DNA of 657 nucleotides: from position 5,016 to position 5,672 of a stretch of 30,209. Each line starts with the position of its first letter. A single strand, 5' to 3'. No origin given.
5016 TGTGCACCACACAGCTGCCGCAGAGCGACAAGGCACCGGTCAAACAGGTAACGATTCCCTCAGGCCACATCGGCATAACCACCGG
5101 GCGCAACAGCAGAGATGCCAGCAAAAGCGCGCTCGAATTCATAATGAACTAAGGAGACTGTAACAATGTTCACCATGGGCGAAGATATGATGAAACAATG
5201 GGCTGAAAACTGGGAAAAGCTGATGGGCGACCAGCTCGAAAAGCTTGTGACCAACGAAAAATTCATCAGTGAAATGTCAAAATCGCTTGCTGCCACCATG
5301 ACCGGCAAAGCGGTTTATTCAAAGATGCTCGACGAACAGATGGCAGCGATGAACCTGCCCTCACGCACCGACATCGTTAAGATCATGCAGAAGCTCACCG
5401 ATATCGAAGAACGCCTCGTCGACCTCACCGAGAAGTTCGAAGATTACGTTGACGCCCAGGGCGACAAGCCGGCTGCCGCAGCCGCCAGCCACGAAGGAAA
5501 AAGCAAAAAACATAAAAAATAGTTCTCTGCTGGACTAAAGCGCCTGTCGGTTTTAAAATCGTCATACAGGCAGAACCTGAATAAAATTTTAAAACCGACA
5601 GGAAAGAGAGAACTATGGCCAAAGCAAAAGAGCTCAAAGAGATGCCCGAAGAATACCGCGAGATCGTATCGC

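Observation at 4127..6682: Unusual PHA synthase locus: two diverged class III-type PhaC catalytic subunits flanking a 118-aa mini-PhaE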

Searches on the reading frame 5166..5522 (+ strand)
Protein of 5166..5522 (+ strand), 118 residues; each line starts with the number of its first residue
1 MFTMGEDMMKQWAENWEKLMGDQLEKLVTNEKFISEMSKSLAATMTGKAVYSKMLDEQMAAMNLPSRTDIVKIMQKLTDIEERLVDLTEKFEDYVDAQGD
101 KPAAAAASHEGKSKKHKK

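Call 3: search_protein_families(library=pfam, proteins=[window:5166-5522:+], max_evalue=0.1)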
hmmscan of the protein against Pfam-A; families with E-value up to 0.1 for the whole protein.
window:5166-5522:+ (118 aa): 8 families
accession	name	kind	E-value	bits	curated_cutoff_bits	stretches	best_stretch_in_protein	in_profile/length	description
PF09712.15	PHA_synth_III_E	-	4e-06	26.8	25.7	1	13-84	236-307/311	Poly(R)-hydroxyalkanoic acid synthase subunit (PHA_synth_III_E)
PF16702.10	DUF5063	-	0.0092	16.8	27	1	21-93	61-129/167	Domain of unknown function (DUF5063)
PF10627.14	CsgE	-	0.011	16.4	25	1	4-78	13-87/105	Curli assembly protein CsgE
PF08640.17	U3_assoc_6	-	0.012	15.9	24.7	1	57-95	9-47/85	U3 small nucleolar RNA-associated protein 6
PF16740.10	SKA2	-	0.032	14.5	30.1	0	55-100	25-70/110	Spindle and kinetochore-associated protein 2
PF23871.1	DUF7226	-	0.04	14.2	27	1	34-78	69-113/142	Domain of unknown function (DUF7226)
PF04344.18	CheZ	-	0.049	13.9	30.7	1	9-111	73-176/203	Chemotaxis phosphatase, CheZ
PF23345.1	NUP160_helical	-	0.055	13.2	27.5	1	23-82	17-75/231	Nucleoporin NUP160, helical domain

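Call 4: search_protein_families(library=ncbifam, proteins=[window:5166-5522:+], max_evalue=0.1)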
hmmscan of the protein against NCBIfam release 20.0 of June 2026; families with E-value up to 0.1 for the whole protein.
window:5166-5522:+ (118 aa): 4 families
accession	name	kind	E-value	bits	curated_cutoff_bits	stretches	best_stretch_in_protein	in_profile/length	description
TIGR02132.1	phaR_Bmeg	equivalog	2.7e-05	24.2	148.4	1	14-107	18-111/189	polyhydroxyalkanoic acid synthase subunit PhaR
TIGR01834.1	PHA_synth_III_E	subfamily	0.00058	19.5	154.95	1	10-93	235-318/324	class III poly(R)-hydroxyalkanoic acid synthase subunit PhaE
NF033730.0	borfam54_3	equivalog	0.048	12.8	30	1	1-84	205-283/292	complement regulator-acquiring protein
NF000134.2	trim_DfrA23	exception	0.07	13.2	375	1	32-97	31-93/186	trimethoprim-resistant dihydrofolate reductase DfrA23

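Call 7: search_solved_structures(query=window:5166-5522:+, max_evalue=10, show_alignments=2)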
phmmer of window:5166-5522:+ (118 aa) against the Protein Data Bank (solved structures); distinct sequences matched with E-value up to 10: 17.
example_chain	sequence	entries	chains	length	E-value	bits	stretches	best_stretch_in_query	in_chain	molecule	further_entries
3jqh_A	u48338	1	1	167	0.0048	20.5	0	50-91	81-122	C-type lectin domain family 4 member M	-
8uzp_M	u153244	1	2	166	0.19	15.4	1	15-91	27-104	stem_mimetic_01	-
1ya9_A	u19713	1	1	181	0.34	14.6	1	15-75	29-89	Apolipoprotein E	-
7dgy_A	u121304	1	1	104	0.49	14.1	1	5-77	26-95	de novo designed protein H4C2R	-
9voa_A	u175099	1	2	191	0.63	13.7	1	36-103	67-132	CaBP4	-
2qup_A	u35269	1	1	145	0.69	13.6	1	13-90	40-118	BH1478 protein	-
8x6f_D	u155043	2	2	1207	1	13.1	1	29-70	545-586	DNA-directed RNA polymerase subunit beta'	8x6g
5fj8_P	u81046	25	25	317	1.1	12.9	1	28-106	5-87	DNA-DIRECTED RNA POLYMERASE III SUBUNIT RPC6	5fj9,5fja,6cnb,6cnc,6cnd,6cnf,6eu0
3ppf_A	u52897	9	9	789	1.3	12.7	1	4-66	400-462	5-methyltetrahydropteroyltriglutamate--homocysteine methyltransferase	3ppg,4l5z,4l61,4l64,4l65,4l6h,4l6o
3pph_A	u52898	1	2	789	1.3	12.7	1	4-66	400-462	5-methyltetrahydropteroyltriglutamate--homocysteine methyltransferase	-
3ppc_A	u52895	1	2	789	1.3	12.7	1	4-66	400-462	5-methyltetrahydropteroyltriglutamate--homocysteine methyltransferase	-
4wpz_A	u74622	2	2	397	1.6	12.4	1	20-78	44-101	Cytochrome P450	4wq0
9w15_B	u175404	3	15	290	1.6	12.4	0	7-46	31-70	3-hydroxyacyl-CoA dehydrogenase, NAD binding domain protein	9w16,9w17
4by9_C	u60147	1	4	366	1.8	12.2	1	55-102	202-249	NOP5/NOP56 RELATED PROTEIN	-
3nmu_A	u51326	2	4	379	1.9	12.1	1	55-102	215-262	NOP5/NOP56 related protein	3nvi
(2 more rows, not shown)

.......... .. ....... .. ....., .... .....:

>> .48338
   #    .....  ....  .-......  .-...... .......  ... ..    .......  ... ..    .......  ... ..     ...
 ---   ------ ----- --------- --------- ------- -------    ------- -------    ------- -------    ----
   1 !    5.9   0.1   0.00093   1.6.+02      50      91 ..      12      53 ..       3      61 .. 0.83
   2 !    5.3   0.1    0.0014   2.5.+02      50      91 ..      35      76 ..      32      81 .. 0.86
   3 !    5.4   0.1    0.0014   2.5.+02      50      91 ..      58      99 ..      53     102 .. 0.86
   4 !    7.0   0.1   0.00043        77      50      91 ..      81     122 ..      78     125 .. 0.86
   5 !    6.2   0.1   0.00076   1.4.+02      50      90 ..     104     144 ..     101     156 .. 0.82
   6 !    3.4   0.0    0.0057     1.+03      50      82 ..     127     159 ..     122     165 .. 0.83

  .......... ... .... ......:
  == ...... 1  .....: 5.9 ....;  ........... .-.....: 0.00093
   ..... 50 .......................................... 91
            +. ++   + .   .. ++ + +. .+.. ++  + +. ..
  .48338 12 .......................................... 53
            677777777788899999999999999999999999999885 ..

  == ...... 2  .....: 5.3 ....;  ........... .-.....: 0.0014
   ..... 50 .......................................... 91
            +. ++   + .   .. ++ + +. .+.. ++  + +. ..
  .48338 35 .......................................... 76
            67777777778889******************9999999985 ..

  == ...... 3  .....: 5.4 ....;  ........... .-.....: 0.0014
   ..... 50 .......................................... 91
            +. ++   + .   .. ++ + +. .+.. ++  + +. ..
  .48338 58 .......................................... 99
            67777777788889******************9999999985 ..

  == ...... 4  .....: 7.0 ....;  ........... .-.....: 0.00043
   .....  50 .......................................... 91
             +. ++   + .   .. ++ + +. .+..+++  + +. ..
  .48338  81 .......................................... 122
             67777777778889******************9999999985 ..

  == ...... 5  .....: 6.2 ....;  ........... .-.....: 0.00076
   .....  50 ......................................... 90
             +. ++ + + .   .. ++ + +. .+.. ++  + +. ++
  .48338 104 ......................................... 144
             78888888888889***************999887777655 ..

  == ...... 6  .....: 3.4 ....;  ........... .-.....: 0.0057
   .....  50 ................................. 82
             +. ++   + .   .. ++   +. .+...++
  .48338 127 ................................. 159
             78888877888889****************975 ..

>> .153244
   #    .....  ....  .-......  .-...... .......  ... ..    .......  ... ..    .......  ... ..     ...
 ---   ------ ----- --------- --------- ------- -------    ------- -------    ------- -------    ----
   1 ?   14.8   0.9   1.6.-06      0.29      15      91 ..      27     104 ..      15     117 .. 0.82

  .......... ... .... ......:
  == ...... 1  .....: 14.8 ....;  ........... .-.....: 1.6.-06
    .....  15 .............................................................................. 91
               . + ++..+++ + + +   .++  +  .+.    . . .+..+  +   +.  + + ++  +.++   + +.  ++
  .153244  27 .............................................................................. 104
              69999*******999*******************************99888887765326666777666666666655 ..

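Call 8: find_homologous_proteins(query=window:5166-5522:+, max_evalue=0.001)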
Query window:5166-5522:+ (118 aa): 80 proteins with E <= 0.001 among 83 candidates.
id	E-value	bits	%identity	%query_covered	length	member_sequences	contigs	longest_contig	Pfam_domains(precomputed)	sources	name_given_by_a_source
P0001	1.3e-68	246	99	100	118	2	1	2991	PF09712.16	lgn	-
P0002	8.7e-62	224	93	92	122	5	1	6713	PF09712.16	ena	-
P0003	1.4e-61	223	89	100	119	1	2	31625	PF09712.16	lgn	-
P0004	1.5e-60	220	88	100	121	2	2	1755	PF09712.16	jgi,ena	-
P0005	4.8e-60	218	87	100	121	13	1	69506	PF09712.16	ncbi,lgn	-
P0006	7.0e-60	218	88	100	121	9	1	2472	PF09712.16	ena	-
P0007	2.3e-58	213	87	100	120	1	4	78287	PF09712.16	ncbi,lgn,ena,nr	ncbi:MAG: hypothetical protein EOM80_13620 [Erysipelotrichia bacterium]|nr:hypothetical protein [Ery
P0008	1.3e-56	207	83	100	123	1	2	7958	PF09712.16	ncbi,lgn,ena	-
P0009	1.7e-56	207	83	100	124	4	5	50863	-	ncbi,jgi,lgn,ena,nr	ncbi:MAG TPA: hypothetical protein PLM07_07705 [Candidatus Rifleibacterium sp.]|nr:hypothetical prot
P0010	7.8e-56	205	83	97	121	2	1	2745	PF09712.16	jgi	jgi:hypothetical protein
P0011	1.0e-55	204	82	100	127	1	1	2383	PF09712.16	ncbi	-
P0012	2.0e-54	200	77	100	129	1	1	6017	PF09712.16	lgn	-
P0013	3.8e-54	199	84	100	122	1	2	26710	PF09712.16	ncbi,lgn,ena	-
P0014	2.6e-53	197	78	100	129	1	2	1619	PF09712.16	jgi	-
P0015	3.5e-53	196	83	100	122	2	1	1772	PF09712.16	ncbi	-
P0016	9.1e-53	195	88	90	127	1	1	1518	PF09712.16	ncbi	-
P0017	1.0e-52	195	88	88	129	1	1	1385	PF09712.16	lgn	-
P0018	1.1e-52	195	77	100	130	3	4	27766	PF09712.16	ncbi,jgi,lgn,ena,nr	ncbi:MAG: hypothetical protein A2W80_06880 [Candidatus Riflebacteria bacterium GWC2_50_8]|nr:MAG: hy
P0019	1.6e-52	194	76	100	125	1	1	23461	PF09712.16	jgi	-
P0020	1.9e-52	194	90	83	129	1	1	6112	PF09712.16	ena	-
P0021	2.0e-52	194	85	91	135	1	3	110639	PF09712.16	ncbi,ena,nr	ncbi:MAG: hypothetical protein CVV42_06690 [Candidatus Riflebacteria bacterium HGW-Riflebacteria-2]|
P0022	2.9e-52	193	90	81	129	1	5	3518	PF09712.16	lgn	-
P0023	4.2e-52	193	89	81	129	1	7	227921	PF09712.16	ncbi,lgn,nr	ncbi:MAG: hypothetical protein GQF41_2476 [Candidatus Rifleibacterium amylolyticum]|nr:MAG: hypothet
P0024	4.2e-52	193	73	100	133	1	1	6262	PF09712.16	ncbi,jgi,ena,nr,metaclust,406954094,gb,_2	ncbi:MAG: hypothetical protein ACD_39C00893G0001 [uncultured bacterium]|nr:MAG: hypothetical protein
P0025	5.4e-52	192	74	100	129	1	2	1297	PF09712.16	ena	-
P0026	5.6e-52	192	87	88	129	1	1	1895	PF09712.16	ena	-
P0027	7.7e-52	192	74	100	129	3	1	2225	PF09712.16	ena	-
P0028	9.9e-52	191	88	83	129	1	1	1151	PF09712.16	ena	-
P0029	1.8e-51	191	88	81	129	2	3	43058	PF09712.16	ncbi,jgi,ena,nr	ncbi:MAG: hypothetical protein GX569_13405 [Candidatus Riflebacteria bacterium]|nr:hypothetical prot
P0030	1.9e-51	191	74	100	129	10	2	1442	PF09712.16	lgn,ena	-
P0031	2.2e-51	190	85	92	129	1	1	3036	PF09712.16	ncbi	-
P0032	2.4e-51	190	89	83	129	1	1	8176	PF09712.16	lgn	-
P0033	9.4e-51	188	89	79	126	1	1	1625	PF09712.16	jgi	-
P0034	9.9e-51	188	87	83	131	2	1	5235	PF09712.16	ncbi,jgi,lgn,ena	-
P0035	1.3e-50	188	88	79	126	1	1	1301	PF09712.16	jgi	jgi:hypothetical protein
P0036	3.0e-50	187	85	88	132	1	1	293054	PF09712.16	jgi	jgi:hypothetical protein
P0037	4.9e-50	186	83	83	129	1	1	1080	PF09712.16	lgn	-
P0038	5.4e-50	186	81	84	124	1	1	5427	PF09712.16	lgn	-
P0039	7.2e-50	185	75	97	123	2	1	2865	PF09712.16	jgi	jgi:hypothetical protein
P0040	8.6e-50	185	74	97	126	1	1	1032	PF09712.16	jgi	-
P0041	8.9e-50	185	72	100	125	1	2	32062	PF09712.16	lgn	-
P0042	1.6e-49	184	84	87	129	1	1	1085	PF09712.16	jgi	-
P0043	1.9e-49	184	87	81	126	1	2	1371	PF09712.16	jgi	-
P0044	2.9e-49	184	81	92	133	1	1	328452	PF09712.16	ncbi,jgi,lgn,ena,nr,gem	ncbi:MAG: hypothetical protein KKB51_07995 [Candidatus Riflebacteria bacterium]|nr:hypothetical prot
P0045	6.1e-49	182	73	100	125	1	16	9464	PF09712.16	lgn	-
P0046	1.1e-48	182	86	83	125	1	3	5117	PF09712.16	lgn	-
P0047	1.1e-48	182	79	86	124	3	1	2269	PF09712.16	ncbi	-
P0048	1.2e-48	181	72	97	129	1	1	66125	PF09712.16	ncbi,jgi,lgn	-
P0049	1.4e-48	181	72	97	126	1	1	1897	PF09712.16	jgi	-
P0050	2.3e-48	181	82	89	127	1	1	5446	PF09712.16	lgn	-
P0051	2.4e-48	181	75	93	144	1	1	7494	PF09712.16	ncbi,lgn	-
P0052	3.4e-48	180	71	100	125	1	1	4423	PF09712.16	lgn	-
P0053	5.3e-48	179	76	94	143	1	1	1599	PF09712.16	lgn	-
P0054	6.8e-48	179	77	89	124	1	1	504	PF09712.16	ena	-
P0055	7.5e-48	179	69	100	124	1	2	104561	PF09712.16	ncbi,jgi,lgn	jgi:hypothetical protein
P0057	7.9e-48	179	73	100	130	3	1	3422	PF09712.16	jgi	-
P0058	8.2e-48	179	78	88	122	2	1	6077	PF09712.16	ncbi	ncbi:MAG: poly(R)-hydroxyalkanoic acid synthase subunit PhaE [Candidatus Riflebacteria bacterium]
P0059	8.5e-48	179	74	97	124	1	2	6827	PF09712.16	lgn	-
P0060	8.7e-48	179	79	87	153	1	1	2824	PF09712.16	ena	-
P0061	1.3e-47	178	79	88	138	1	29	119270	PF09712.16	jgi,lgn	jgi:hypothetical protein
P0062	1.3e-47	178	76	90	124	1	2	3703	PF09712.16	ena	-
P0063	3.4e-47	177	85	77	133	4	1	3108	PF09712.16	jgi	jgi:hypothetical protein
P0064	4.7e-47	176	82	83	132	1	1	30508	PF09712.16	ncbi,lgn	ncbi:MAG: poly(R)-hydroxyalkanoic acid synthase subunit PhaE [Candidatus Rifleibacteriota bacterium]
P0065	7.3e-47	176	76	92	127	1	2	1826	PF09712.16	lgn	-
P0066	8.6e-47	176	82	82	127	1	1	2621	PF09712.16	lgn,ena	-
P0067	2.3e-46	174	73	95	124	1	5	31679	PF09712.16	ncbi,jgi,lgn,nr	ncbi:MAG: hypothetical protein PWR01_2392 [Clostridiales bacterium]|jgi:hypothetical protein|nr:hypo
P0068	1.3e-45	172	77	81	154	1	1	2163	PF09712.16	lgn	-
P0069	1.1e-44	169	75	81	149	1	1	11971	PF09712.16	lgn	-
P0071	1.9e-43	165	75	81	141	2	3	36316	PF09712.16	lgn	-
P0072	4.4e-42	160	73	81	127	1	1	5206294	PF09712.16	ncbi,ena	-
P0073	7.4e-42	160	63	100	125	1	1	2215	PF09712.16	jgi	jgi:hypothetical protein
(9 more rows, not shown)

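Call 12: find_related_loci(query=window:5166-5522:+, collection=genome_contigs, flank=6000)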
Query window:5166-5522:+ (118 aa) in genome_contigs; peptide patterns used: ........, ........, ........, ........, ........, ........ (x = any residue, [..] = any of these).
177 stretches matched a pattern; 17 encode a relative of the query (tblastn E <= 1e-3); 17 distinct loci.
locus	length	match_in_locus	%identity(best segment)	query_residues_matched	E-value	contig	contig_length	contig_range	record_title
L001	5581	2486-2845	87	1-118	1e-66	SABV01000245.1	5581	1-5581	MAG: Erysipelotrichia bacterium isolate INTA.CYC.134 contig-100_13729, whole genome shotgun sequence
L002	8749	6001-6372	83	1-118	4e-63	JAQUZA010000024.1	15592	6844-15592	MAG: Candidatus Riflebacteria bacterium isolate STD2_25 NODE_14142_length_15592_cov_3.291691_Sandtown_D2, whole genome s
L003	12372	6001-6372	83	1-118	8e-63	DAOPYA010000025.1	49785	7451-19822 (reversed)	MAG TPA_asm: Candidatus Rifleibacterium sp. isolate AMR_MDS_1326 NODE_555_length_49785_cov_6.624693, whole genome shotgu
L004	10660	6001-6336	89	1-112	4e-62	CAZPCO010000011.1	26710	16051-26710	MAG TPA_asm: uncultured bacterium isolate binchicken_co117_419 genome assembly, contig: NODE_3425_length_26710_cov_5.275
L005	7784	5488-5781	98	1-98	4e-62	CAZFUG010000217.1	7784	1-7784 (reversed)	MAG TPA_asm: uncultured bacterium isolate binchicken_co115_14 genome assembly, contig: NODE_13621_length_7784_cov_5.3160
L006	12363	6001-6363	87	1-118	9e-61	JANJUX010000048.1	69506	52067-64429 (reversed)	MAG: Candidatus Riflebacteria bacterium isolate RXS2_metabat.bin.35 RXS2_k141_34503, whole genome shotgun sequence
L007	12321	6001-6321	85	1-107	1e-60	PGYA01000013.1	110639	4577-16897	MAG: Candidatus Riflebacteria bacterium HGW-Riflebacteria-2 bjp_ig2102_scaffold_265, whole genome shotgun sequence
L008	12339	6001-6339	86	1-113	4e-60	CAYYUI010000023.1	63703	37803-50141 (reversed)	MAG TPA_asm: uncultured bacterium isolate SRP192927_co1_848 genome assembly, contig: NODE_539_length_63703_cov_12.749089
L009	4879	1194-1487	90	1-98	4e-58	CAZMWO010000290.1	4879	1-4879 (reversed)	MAG TPA_asm: uncultured bacterium isolate SRP192927_co6_749 genome assembly, contig: NODE_48938_length_4879_cov_2.689884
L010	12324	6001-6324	81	1-108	3e-58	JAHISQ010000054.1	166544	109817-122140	MAG: Candidatus Riflebacteria bacterium isolate MM_PC_MetaG.mb.182 MM_PC_MetaG.mb.182_k141_554149, whole genome shotgun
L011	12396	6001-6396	71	1-118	2e-57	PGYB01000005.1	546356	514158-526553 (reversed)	MAG: Candidatus Riflebacteria bacterium HGW-Riflebacteria-1 bjp_ig2103_scaffold_25, whole genome shotgun sequence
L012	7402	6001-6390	77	1-118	3e-57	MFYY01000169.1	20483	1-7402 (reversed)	MAG: Candidatus Riflebacteria bacterium GWC2_50_8 gwc2_scaffold_3676, whole genome shotgun sequence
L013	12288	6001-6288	89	1-96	2e-56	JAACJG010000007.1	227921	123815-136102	MAG: Candidatus Rifleibacterium amylolyticum isolate CH46 Scaffold06, whole genome shotgun sequence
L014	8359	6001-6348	74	1-117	5e-55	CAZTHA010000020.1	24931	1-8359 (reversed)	MAG TPA_asm: uncultured bacterium isolate binchicken_co108_60 genome assembly, contig: NODE_4135_length_24931_cov_5.9533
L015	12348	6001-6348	74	1-115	3e-55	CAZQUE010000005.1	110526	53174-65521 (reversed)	MAG TPA_asm: uncultured bacterium isolate SRP304446_co1_153 genome assembly, contig: NODE_82_length_110526_cov_13.239846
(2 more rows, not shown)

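Call 36: search_protein_representatives(alignment_id=A1)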
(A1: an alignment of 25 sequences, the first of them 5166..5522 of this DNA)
Query: 25 sequences, 124 profile positions. Proteins with E-value up to 0.001 (for the whole library): 177; up to 1e-10: 12; up to 1e-30: 4. The best 150 are listed.
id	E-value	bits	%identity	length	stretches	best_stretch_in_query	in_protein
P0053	1.2e-60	219.0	-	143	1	1-107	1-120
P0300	3.9e-37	143.1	-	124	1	5-108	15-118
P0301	4.7e-37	142.8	-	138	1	1-107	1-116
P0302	1.1e-33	131.9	-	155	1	1-107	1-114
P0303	8.3e-29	116.2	-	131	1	14-107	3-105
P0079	1.3e-28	115.5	-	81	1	45-122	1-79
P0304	3.9e-17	78.5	-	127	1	7-120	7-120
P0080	1.2e-13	67.2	-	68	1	11-47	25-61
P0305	1.3e-13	67.1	-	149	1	11-108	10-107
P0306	6.2e-12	61.7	-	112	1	8-99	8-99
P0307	1.2e-11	60.8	-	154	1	6-110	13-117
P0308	7.7e-11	58.1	-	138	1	4-101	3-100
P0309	2.1e-10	56.7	-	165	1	13-117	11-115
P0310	3.1e-10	56.2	-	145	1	12-100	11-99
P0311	3.9e-10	55.9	-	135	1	2-121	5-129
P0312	1.3e-09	54.2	-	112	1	8-109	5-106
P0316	3.3e-09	52.9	-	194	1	8-106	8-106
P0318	1.1e-08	51.2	-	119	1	7-122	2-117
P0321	2.1e-08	50.3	-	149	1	14-113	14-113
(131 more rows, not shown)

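Call 39: search_protein_families(library=pfam, alignment_id=A2, max_evalue=0.01)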
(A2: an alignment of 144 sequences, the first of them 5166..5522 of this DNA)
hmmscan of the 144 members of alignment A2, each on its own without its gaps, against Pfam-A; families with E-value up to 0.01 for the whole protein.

A. member 1, window:5166-5522:+ (118 aa): 2 families
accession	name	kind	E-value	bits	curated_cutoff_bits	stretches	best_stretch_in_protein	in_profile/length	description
PF09712.15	PHA_synth_III_E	-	4e-06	26.8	25.7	1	13-84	236-307/311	Poly(R)-hydroxyalkanoic acid synthase subunit (PHA_synth_III_E)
PF16702.10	DUF5063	-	0.0092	16.8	27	0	21-93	61-129/167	Domain of unknown function (DUF5063)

B. families by the number of members that match (of 144 scanned): 85 families (the first 25 are shown)
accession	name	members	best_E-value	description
PF09712.15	PHA_synth_III_E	89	3.3e-10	Poly(R)-hydroxyalkanoic acid synthase subunit (PHA_synth_III_E)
PF05597.16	Phasin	44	3.5e-08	Poly(hydroxyalcanoate) granule associated protein (phasin)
PF04380.18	BMFP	19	2.6e-07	Membrane fusogenic activity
PF23991.1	DUF7310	9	7.5e-05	Coiled-coil region of unknown function (DUF7310)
PF05531.17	NPV_P10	5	0.0003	Nucleopolyhedrovirus P10 protein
PF10805.13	DUF2730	4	0.0021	Protein of unknown function (DUF2730)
PF10046.14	BLOC1_2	3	0.00034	Biogenesis of lysosome-related organelles complex-1 subunit 2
PF07889.17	DUF1664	3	0.00064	Protein of unknown function (DUF1664)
PF07382.16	HC2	2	6.7e-05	Histone H1-like nucleoprotein HC2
PF05549.16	Allexi_40kDa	2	0.00015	Allexivirus 40kDa protein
PF16331.10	TolA_bind_tri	2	0.00041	TolA binding protein trimerisation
PF19111.5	DUF5798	2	0.00071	Family of unknown function (DUF5798)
PF01499.21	Herpes_UL25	2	0.00081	Herpesvirus UL25 family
PF01519.22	DUF16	2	0.00087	Protein of unknown function DUF16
PF04625.18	DEC-1_N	2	0.002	DEC-1 protein, N-terminal region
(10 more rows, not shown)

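Call 40: search_protein_families(library=ncbifam, alignment_id=A2, max_evalue=0.01)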
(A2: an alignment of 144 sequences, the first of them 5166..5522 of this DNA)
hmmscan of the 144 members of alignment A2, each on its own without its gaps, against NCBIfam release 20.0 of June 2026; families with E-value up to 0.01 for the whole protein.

A. member 1, window:5166-5522:+ (118 aa): 2 families
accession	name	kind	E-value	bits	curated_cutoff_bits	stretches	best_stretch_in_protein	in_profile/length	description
TIGR02132.1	phaR_Bmeg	equivalog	2.7e-05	24.2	148.4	1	14-107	18-111/189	polyhydroxyalkanoic acid synthase subunit PhaR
TIGR01834.1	PHA_synth_III_E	subfamily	0.00058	19.5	154.95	1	10-93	235-318/324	class III poly(R)-hydroxyalkanoic acid synthase subunit PhaE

B. families by the number of members that match (of 144 scanned): 65 families (the first 25 are shown)
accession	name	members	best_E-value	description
TIGR02132.1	phaR_Bmeg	109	5.5e-23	polyhydroxyalkanoic acid synthase subunit PhaR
TIGR01834.1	PHA_synth_III_E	92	2.4e-11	class III poly(R)-hydroxyalkanoic acid synthase subunit PhaE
TIGR01837.1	PHA_granule_1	62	5.5e-09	poly(hydroxyalkanoate) granule-associated protein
NF033885.1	conj_TraP_IncI1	7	0.00071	conjugal transfer protein TraP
NF045487.1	ASRP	6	0.00021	archaea-specific SMC-related protein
TIGR02168.1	SMC_prok_B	3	7.1e-05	chromosome segregation protein SMC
NF047515.1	SpiroCoCo_C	3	0.00095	SpiroCoCo family coiled-coil protein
NF011492.0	PRK14900.1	2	4.6e-09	valine--tRNA ligase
NF047835.1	UbiqAccUbiK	2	0.00015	ubiquinone biosynthesis accessory factor UbiK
NF052320.1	Cbp1_fam_LP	2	0.00022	Cbp1 family collagen-binding glycoprotein adhesin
NF038218.1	IcmG_DotF_IVB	2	0.00055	type IVB secretion system protein IcmG/DotF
NF033930.1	pneumo_PspA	2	0.00099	pneumococcal surface protein A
NF009647.0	PRK13182.1-2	2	0.0012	chromosome-anchoring protein RacA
NF047388.1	SA1320_fam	2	0.0037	SA1320 family protein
NF038253.1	GBS_IgA_bnd_BAC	1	3.2e-06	IgA Fc-binding protein BAC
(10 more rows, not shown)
